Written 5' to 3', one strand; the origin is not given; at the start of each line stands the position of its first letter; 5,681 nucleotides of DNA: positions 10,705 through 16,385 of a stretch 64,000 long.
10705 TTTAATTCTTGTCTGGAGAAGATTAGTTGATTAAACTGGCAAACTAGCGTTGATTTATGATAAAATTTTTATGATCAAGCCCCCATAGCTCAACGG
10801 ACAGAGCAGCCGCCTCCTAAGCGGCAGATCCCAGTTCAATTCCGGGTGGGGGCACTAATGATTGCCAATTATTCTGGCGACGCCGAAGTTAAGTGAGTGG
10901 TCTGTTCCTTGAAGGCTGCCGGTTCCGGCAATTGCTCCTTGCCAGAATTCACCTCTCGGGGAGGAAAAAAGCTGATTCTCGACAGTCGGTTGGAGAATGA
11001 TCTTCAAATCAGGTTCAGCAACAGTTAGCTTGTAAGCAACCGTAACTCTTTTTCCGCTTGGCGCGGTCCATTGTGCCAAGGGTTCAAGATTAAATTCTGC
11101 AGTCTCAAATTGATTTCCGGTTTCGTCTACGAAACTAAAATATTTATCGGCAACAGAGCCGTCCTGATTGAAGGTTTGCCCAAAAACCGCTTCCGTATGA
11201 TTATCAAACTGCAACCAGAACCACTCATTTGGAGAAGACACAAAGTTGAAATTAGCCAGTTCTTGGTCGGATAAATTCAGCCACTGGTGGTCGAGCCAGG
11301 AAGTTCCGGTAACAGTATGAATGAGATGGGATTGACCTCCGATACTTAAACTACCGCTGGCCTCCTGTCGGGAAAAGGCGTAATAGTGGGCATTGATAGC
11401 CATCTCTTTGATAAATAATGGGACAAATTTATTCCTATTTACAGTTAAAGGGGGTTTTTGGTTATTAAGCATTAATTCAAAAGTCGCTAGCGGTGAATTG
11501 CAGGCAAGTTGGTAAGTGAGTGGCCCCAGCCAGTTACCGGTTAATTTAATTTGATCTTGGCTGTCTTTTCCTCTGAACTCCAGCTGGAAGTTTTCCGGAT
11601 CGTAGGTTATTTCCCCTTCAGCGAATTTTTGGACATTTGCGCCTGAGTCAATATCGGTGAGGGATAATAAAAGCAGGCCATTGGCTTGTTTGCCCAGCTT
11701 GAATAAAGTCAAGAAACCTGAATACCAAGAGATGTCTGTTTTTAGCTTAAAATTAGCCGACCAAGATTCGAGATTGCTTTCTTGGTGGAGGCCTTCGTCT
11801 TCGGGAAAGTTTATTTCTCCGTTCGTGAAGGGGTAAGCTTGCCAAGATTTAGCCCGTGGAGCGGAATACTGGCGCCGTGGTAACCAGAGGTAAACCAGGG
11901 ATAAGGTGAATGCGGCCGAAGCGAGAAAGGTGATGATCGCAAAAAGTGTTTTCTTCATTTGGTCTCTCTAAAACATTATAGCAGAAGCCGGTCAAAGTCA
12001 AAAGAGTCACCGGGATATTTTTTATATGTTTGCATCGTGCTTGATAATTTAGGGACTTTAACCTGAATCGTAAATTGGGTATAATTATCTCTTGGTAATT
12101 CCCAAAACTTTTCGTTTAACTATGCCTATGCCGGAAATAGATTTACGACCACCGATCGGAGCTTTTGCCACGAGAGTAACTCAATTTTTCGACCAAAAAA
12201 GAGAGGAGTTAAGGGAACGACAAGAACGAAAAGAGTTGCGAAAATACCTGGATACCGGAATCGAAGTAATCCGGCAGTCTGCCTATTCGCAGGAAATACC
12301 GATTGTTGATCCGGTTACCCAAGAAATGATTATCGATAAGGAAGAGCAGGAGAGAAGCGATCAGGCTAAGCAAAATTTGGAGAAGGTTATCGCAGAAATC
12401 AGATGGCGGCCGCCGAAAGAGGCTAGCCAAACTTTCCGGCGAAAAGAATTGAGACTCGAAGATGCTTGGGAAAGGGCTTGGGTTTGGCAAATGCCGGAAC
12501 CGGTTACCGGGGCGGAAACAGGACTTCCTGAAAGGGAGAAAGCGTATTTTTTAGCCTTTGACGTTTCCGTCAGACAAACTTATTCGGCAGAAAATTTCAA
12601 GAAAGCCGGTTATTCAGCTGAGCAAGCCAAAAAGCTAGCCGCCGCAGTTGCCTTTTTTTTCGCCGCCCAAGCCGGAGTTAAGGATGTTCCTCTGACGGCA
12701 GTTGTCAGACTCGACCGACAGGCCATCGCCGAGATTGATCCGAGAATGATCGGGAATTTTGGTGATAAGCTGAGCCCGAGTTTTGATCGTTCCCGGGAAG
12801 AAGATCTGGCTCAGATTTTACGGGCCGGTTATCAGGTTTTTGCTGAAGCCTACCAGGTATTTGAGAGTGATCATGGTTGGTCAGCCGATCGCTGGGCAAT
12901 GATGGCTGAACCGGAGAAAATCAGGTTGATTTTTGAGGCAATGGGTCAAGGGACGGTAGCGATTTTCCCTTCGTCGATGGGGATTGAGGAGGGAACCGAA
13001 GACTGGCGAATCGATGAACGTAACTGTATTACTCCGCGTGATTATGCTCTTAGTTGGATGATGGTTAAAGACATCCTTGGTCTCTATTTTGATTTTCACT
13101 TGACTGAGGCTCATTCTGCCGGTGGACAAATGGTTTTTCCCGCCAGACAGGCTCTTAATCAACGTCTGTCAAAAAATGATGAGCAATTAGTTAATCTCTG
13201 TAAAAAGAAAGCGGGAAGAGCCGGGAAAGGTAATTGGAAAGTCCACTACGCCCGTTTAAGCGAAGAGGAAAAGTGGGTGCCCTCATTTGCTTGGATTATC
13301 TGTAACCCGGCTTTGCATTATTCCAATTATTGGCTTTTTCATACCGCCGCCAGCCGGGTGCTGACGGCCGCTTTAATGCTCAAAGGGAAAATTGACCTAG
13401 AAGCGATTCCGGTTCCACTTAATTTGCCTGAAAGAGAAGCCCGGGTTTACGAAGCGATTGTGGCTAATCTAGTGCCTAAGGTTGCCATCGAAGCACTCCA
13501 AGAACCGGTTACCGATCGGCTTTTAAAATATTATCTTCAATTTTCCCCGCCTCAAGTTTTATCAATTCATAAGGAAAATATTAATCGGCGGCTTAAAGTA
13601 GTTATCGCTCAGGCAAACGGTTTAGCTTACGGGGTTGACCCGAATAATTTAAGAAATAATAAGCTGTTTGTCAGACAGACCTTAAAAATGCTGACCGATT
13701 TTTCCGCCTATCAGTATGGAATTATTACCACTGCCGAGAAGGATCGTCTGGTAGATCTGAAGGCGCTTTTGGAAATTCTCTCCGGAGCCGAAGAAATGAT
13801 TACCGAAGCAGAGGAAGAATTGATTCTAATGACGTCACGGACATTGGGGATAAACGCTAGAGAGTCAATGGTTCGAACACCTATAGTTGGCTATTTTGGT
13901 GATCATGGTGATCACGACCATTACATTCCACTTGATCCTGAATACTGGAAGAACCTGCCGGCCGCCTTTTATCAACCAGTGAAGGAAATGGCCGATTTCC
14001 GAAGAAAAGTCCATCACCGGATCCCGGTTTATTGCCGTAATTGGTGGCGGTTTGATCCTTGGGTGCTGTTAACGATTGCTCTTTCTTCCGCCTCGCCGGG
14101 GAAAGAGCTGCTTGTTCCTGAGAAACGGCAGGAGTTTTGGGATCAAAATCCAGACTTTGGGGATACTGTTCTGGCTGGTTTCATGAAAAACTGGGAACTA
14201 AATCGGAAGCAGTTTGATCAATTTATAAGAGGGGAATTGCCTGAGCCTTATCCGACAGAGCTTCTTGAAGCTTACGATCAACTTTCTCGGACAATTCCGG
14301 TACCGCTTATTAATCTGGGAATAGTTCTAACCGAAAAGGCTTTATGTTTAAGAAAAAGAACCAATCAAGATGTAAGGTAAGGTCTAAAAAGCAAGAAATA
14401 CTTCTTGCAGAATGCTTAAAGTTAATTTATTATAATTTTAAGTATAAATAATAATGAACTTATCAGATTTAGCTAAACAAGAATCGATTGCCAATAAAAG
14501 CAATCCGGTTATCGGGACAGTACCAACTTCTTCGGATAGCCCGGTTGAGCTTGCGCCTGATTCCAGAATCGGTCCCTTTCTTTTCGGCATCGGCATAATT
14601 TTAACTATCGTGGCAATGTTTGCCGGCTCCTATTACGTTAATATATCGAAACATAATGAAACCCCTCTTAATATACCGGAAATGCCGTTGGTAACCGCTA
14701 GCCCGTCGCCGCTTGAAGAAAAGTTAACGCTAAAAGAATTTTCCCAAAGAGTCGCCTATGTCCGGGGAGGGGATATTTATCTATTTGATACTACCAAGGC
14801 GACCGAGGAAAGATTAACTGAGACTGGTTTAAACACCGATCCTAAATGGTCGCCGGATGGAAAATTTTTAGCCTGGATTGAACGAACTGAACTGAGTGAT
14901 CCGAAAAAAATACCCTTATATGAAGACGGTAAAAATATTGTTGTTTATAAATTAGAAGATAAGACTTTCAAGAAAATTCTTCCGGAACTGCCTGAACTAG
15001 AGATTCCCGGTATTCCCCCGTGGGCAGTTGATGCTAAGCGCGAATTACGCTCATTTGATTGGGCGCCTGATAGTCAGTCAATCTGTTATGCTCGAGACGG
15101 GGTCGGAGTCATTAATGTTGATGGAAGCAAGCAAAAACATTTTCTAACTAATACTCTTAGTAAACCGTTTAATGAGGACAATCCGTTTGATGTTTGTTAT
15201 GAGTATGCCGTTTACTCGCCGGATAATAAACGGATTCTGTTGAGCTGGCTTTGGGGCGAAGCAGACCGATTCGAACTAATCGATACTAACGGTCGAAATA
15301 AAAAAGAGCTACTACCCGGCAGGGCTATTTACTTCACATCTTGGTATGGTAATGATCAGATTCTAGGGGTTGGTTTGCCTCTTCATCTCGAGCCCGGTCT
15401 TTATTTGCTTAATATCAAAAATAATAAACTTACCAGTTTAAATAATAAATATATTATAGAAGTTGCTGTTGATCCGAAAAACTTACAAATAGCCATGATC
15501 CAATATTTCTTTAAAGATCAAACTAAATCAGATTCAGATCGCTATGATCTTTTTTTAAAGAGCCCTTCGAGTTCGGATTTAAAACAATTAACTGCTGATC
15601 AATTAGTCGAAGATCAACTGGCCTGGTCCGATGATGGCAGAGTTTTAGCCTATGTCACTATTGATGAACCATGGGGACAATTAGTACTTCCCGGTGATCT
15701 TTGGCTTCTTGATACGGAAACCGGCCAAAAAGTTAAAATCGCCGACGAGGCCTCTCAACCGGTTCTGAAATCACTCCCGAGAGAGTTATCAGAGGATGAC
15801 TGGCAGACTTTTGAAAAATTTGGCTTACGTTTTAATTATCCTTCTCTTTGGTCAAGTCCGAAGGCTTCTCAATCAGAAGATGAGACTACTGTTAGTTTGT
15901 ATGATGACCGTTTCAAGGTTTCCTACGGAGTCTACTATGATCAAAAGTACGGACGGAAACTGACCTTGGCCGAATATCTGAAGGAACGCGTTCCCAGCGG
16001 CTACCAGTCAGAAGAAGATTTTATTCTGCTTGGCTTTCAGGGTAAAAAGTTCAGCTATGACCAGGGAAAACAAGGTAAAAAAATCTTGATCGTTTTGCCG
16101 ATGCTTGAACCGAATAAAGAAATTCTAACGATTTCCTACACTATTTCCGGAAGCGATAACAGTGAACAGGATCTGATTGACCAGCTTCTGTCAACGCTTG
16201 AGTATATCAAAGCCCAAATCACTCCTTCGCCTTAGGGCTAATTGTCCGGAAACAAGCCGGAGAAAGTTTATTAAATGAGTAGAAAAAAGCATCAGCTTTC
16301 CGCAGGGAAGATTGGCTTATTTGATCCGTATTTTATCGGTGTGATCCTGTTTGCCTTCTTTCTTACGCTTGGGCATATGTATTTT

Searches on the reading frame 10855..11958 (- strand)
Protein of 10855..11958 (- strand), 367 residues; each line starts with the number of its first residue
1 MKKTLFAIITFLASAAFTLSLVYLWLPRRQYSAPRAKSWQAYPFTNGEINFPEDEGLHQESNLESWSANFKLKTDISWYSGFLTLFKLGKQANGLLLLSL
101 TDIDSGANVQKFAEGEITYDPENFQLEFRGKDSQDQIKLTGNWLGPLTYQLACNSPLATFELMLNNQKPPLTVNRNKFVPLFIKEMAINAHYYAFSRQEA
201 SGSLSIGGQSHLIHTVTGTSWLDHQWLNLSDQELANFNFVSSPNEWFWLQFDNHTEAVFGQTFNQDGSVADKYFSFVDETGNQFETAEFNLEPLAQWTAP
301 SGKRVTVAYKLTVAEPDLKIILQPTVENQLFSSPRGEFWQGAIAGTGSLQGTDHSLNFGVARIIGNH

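Call 17: search_protein_families(library=pfam, proteins=[window:10855-11958:-], max_evalue=0.01)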
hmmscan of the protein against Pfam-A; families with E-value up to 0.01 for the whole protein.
window:10855-11958:- (367 aa): 2 families
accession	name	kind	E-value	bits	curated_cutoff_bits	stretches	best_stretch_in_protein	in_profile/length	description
PF17186.10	Lipocalin_9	-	2.7e-12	47.4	26.2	1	245-350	9-121/131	Lipocalin-like domain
PF07143.17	CrtC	-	1.8e-10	42.2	22.5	1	134-226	81-166/168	CrtC N-terminal lipocalin domain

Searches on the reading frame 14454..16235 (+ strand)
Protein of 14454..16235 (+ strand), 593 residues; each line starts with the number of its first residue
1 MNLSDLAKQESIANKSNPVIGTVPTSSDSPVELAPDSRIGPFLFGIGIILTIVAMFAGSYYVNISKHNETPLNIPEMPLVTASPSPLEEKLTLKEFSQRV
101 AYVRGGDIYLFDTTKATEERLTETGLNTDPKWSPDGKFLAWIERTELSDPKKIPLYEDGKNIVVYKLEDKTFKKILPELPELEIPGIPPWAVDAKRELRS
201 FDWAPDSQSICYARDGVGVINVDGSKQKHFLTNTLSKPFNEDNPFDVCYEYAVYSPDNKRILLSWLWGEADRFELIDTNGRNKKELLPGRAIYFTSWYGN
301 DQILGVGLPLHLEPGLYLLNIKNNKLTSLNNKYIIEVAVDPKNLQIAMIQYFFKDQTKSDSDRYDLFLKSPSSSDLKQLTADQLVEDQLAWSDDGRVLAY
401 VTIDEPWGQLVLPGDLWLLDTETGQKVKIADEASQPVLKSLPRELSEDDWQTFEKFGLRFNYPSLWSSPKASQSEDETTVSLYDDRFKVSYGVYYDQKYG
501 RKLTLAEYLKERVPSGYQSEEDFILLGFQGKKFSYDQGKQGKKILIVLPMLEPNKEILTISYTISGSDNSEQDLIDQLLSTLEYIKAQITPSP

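Call 16: search_protein_families(library=pfam, proteins=[window:14454-16235:+], max_evalue=0.01)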
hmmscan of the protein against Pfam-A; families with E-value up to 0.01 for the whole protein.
window:14454-16235:+ (593 aa): 2 families
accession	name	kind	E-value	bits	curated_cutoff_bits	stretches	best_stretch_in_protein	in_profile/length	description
PF07676.18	PD40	-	6.2e-09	36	20.9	0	122-141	6-25/38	WD40-like Beta Propeller Repeat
PF00930.27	DPPIV_N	-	2.2e-06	27.1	22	0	95-169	49-122/354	Dipeptidyl peptidase IV (DPP IV) N-terminal region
